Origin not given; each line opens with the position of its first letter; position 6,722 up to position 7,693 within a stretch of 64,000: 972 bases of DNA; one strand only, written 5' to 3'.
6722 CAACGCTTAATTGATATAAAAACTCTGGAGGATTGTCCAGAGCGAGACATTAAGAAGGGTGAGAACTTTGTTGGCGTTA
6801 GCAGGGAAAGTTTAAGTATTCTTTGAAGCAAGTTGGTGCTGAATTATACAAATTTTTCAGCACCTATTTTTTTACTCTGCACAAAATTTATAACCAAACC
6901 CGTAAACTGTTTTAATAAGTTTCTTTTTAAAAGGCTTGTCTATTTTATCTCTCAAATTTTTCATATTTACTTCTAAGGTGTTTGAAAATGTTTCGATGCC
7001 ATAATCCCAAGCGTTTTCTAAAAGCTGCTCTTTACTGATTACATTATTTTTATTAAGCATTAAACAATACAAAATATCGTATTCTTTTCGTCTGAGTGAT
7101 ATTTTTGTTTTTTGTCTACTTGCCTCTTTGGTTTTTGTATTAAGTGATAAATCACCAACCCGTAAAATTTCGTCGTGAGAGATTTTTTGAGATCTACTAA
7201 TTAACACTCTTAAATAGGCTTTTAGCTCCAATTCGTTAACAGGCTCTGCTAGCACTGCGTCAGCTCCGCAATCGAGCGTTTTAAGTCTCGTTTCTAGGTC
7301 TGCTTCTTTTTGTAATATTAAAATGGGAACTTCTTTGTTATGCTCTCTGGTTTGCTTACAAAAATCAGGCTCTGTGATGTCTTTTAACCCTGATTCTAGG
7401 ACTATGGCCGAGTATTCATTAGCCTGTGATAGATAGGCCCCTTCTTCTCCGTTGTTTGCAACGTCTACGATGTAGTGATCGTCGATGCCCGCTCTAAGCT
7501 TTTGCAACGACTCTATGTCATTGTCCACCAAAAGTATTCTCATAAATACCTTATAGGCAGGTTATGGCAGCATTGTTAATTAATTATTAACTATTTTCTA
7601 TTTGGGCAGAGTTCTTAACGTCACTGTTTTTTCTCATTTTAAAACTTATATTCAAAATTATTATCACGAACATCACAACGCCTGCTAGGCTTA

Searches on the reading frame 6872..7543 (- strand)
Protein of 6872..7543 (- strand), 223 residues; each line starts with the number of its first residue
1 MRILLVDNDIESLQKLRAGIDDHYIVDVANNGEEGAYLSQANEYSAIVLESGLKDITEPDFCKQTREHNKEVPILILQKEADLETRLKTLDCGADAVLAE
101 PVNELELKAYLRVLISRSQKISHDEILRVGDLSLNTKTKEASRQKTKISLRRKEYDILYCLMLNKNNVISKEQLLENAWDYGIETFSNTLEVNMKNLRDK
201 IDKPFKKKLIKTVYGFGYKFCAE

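Call 55: search_protein_families(library=pfam, proteins=[window:6872-7543:-])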
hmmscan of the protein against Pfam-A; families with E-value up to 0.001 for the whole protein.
window:6872-7543:- (223 aa): 2 families
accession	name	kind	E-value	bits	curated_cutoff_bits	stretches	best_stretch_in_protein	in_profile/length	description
PF00486.34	Trans_reg_C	-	1.5e-24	86.3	26.2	1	146-220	2-77/77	Transcriptional regulatory protein, C terminal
PF00072.30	Response_reg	-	6.2e-12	46.1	30.2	1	3-111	1-110/111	Response regulator receiver domain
